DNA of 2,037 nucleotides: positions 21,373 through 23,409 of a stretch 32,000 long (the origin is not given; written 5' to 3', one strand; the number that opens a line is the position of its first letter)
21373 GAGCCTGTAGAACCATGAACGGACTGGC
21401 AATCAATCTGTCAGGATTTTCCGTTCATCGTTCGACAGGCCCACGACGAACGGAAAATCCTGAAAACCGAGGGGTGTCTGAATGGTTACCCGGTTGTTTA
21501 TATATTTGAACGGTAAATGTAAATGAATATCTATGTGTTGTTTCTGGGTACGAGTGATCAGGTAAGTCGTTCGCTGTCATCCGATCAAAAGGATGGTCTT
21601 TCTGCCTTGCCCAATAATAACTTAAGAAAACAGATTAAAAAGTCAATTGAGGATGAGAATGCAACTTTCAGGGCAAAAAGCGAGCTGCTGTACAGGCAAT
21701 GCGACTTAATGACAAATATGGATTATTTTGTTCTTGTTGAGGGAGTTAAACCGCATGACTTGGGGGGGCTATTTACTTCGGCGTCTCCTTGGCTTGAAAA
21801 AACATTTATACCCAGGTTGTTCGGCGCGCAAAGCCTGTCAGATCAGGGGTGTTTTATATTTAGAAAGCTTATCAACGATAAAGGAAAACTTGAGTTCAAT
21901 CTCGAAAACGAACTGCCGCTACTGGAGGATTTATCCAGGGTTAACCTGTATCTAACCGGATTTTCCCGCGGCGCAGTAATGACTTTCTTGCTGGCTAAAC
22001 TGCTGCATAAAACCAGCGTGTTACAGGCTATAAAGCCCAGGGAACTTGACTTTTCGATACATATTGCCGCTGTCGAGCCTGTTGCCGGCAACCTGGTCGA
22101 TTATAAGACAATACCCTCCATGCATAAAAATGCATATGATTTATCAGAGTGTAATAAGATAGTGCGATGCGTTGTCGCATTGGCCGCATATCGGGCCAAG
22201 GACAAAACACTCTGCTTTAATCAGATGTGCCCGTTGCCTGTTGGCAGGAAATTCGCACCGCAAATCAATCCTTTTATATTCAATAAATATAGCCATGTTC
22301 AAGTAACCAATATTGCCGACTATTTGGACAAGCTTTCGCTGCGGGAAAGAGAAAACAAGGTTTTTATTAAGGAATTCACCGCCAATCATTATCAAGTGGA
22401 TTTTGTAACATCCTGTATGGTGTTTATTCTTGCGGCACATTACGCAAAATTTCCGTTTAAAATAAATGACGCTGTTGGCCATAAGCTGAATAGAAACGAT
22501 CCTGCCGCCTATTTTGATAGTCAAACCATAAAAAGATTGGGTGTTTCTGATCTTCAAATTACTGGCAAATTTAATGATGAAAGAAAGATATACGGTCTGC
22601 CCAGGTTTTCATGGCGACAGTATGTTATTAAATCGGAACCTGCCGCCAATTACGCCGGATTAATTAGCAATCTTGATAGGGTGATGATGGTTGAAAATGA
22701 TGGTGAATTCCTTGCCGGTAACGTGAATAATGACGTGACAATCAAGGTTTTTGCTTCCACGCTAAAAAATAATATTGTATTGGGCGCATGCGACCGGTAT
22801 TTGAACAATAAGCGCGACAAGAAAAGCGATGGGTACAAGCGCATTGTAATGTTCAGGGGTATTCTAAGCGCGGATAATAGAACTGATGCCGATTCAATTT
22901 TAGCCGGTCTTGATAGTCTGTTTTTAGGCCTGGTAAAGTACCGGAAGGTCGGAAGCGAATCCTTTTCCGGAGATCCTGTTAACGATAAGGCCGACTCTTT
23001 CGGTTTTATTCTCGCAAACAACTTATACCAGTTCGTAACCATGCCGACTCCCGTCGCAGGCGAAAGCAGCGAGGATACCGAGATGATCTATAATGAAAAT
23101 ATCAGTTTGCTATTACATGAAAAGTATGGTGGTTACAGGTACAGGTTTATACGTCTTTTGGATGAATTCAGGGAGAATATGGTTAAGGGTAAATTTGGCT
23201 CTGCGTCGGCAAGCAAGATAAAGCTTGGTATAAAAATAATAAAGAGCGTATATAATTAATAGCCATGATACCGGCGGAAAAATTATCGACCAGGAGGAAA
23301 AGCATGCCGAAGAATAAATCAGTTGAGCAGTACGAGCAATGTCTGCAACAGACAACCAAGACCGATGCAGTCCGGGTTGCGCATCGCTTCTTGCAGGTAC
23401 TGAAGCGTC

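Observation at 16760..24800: AT-rich four-gene orphan island fused to the 3' end of the T6SS locus: candidate new, possibly anti-eukaryotic, effector set without immunity genes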

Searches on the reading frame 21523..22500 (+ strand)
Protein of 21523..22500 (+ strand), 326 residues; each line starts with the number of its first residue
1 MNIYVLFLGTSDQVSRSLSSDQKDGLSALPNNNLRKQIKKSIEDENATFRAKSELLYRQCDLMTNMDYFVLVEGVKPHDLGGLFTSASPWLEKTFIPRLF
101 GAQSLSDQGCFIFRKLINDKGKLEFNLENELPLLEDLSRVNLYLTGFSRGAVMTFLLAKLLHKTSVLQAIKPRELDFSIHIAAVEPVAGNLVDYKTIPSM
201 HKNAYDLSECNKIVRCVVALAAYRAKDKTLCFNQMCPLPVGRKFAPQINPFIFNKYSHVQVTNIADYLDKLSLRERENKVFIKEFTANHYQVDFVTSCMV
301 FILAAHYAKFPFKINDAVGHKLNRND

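Call 20: search_protein_families(library=pfam, proteins=[window:21523-22500:+], max_evalue=10)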
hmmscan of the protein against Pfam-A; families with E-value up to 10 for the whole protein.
window:21523-22500:+ (326 aa): 3 families
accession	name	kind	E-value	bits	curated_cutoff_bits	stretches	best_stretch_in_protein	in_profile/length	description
PF07224.18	Chlorophyllase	-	0.011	14.9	26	1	138-200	114-166/301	Chlorophyllase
PF09994.14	T6SS_Tle1-like_cat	-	0.015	15.1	27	1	142-177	98-133/287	T6SS, Phospholipase effector Tle1-like, catalytic domain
PF03959.19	FSH1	-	0.029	14.5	21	1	144-188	105-147/211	Serine hydrolase (FSH1)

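Call 74: search_dna_similar(query=window:21523-22500:+, collection=plasmids, mode=protein, max_evalue=1, max_rows=15)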
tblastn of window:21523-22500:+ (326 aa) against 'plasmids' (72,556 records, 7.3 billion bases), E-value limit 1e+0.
No match.

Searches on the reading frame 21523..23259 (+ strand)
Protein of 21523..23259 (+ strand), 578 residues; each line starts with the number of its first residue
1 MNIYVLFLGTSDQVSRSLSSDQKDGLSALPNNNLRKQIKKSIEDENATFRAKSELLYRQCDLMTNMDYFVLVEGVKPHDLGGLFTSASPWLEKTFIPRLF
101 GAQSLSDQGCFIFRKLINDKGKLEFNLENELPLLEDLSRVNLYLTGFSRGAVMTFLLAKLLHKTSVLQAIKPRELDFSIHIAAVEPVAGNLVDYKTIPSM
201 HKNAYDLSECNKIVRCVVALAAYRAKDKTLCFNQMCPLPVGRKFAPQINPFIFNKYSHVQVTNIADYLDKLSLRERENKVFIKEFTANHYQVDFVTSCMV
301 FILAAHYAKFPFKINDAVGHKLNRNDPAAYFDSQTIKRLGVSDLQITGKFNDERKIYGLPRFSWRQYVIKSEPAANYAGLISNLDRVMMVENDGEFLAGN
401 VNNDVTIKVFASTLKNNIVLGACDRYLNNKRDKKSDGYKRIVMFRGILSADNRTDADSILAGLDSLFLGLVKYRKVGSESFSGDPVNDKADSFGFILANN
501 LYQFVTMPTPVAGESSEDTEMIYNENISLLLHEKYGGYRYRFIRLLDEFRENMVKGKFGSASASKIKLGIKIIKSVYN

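Call 4: search_protein_families(library=pfam, proteins=[window:21523-23259:+], max_evalue=1)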
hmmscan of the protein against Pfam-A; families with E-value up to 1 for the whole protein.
window:21523-23259:+ (578 aa): 3 families
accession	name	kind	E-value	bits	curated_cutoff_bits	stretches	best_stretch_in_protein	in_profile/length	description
PF07224.18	Chlorophyllase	-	0.028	13.7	26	1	138-200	114-166/301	Chlorophyllase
PF09994.14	T6SS_Tle1-like_cat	-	0.034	13.9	27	1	142-177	98-133/287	T6SS, Phospholipase effector Tle1-like, catalytic domain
PF03959.19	FSH1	-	0.065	13.3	21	1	144-187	105-146/211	Serine hydrolase (FSH1)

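Call 5: search_protein_families(library=ncbifam, proteins=[window:21523-23259:+], max_evalue=1)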
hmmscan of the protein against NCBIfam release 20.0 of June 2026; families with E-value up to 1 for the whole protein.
window:21523-23259:+ (578 aa): 0 families

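Call 14: search_solved_structures(query=window:21523-23259:+, max_evalue=10)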
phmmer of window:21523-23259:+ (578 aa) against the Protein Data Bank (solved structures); distinct sequences matched with E-value up to 10: 2.
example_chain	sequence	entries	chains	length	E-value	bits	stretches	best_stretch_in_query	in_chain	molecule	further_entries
6jbo_A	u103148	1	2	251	0.064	15.1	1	434-476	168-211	Alginate-binding protein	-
3at7_A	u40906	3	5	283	0.078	14.8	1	434-476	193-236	Alginate-binding flagellin | Alginate-binding protein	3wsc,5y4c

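Call 23: find_homologous_proteins(query=window:21523-23259:+, max_evalue=0.01)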
Query window:21523-23259:+ (578 aa): 2 proteins with E <= 0.01 among 8000 candidates.
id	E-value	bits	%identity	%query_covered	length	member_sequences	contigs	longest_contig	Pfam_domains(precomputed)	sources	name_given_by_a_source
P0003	0.0e+0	1305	100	100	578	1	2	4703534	-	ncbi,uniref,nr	ncbi:hypothetical protein F6R98_00445 [Candidatus Methylospira mobilis]|uniref:Uncharacterized prote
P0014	2.7e-43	167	33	76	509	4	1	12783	-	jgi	-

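Call 26: find_encoding_contigs(protein=P0014, flank=10000)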
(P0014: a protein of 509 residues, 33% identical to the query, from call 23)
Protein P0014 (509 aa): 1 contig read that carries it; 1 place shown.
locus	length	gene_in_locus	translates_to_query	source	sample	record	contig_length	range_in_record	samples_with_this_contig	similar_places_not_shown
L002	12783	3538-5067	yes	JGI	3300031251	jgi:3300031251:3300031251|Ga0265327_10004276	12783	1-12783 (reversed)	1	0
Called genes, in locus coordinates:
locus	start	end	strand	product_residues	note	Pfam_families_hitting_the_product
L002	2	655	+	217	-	?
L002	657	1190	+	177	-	PF13580:SIS_2 (faint), PF01380:SIS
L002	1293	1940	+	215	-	PF00215:OMPdecase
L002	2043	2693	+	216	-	PF00702:Hydrolase, PF13419:HAD_2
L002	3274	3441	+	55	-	-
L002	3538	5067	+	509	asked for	-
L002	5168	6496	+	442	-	-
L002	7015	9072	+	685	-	PF00069:Pkinase (weak)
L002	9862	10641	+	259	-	-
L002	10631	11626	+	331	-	PF13557:Phenol_MetA_deg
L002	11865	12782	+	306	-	?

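Call 47: search_solved_structures(query=A3, max_evalue=10, show_alignments=3)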
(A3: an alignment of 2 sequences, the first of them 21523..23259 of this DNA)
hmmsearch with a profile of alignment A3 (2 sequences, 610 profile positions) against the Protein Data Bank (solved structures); distinct sequences matched with E-value up to 10: 0.
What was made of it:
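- On Tle1 / DUF2235 (PF09994): PDB profile search found nothing (call 47).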

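Call 48: search_protein_families(library=pfam, proteins=[P0014, L002:5168-6496:+, L002:7015-9072:+, L002:9862-10641:+, L002:3274-3441:+], max_evalue=1)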
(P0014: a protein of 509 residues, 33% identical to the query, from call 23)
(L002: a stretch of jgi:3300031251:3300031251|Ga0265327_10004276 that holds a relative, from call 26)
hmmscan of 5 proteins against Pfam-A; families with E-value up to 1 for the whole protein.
P0014 (509 aa): 1 family
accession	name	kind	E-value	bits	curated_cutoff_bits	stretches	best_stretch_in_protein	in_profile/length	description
PF13503.11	DUF4123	-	0.087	13.5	25.8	1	316-364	58-106/119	Domain of unknown function (DUF4123)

L002:5168-6496:+ (442 aa): 4 families
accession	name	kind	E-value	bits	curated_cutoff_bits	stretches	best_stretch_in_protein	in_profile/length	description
PF00069.31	Pkinase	-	4.4e-05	23.5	31.7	1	236-295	96-152/263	Protein kinase domain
PF03109.22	ABC1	-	0.0022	17.6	22.9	1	251-299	180-225/244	ABC1 atypical kinase-like domain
PF07714.23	PK_Tyr_Ser-Thr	-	0.019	14.7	23.1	1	208-302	95-163/258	Protein tyrosine and serine/threonine kinase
PF17667.7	Pkinase_fungal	-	0.052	12.7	24.1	1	236-272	284-321/387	Fungal protein kinase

L002:7015-9072:+ (685 aa): 5 families
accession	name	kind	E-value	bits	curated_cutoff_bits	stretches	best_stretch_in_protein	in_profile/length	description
PF00069.31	Pkinase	-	1.4e-07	31.7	31.7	1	163-219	95-152/263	Protein kinase domain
PF07714.23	PK_Tyr_Ser-Thr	-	0.026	14.3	23.1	1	161-222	97-158/258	Protein tyrosine and serine/threonine kinase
PF03109.22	ABC1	-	0.037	13.6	22.9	1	181-218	182-220/244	ABC1 atypical kinase-like domain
PF01636.29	APH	-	0.085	13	23.2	1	185-211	168-196/239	Phosphotransferase enzyme family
PF24089.1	DUF7374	-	0.2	12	27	1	308-357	36-84/106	Family of unknown function (DUF7374)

L002:9862-10641:+ (259 aa): 1 family
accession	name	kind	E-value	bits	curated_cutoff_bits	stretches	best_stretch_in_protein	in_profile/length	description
PF24437.2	INTS7_HB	-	0.39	11.2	23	1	168-221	73-125/182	Integrator complex subunit 7 helical bundle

L002:3274-3441:+ (55 aa): 0 families

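Call 55: search_protein_families(library=padloc, proteins=[window:21523-23259:+], max_evalue=0.1)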
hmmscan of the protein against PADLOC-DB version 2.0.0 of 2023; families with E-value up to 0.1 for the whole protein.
window:21523-23259:+ (578 aa): 0 families

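Call 56: search_protein_families(library=phrogs, proteins=[window:21523-23259:+], max_evalue=0.1)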
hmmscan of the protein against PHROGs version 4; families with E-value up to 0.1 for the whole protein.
window:21523-23259:+ (578 aa): 0 families

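Call 63: search_protein_families(library=pfam, proteins=[L007:11163-12167:+, L007:12961-13284:+, L007:1869-3590:+], max_evalue=1)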
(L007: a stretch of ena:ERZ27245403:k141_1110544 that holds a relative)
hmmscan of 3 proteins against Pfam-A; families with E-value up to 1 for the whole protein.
L007:11163-12167:+ (334 aa): 1 family
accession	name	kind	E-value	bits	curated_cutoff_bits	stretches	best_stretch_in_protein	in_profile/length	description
PF17299.7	DUF5350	-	0.13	13.2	25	1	19-43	4-28/57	Family of unknown function (DUF5350)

L007:12961-13284:+ (108 aa): 0 families

L007:1869-3590:+ (573 aa): 1 family
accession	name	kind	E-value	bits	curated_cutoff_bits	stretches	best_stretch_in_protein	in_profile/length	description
PF00501.34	AMP-binding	-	8.2e-08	31.9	29.9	1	89-156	14-78/384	AMP-binding enzyme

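Call 73: find_related_loci(query=A3, collection=metagenome_contigs, flank=10000)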
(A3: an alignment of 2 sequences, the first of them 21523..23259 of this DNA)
Query A3 (578 aa) in metagenome_contigs; peptide patterns used: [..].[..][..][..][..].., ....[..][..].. (x = any residue, [..] = any of these).
600 stretches matched a pattern (row limit reached: there are more); 2 encode a relative of the query (tblastn E <= 1e-3); 2 distinct loci.
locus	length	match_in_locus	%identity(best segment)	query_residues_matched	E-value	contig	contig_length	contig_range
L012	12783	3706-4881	33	63-501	4e-55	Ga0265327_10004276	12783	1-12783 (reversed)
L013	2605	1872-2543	36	63-313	2e-39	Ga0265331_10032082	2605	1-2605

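Call 80: search_protein_families(library=ncbifam, proteins=[L007:11163-12167:+], max_evalue=0.01)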
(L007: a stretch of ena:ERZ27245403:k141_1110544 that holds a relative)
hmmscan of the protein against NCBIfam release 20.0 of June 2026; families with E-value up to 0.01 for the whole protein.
L007:11163-12167:+ (334 aa): 0 families
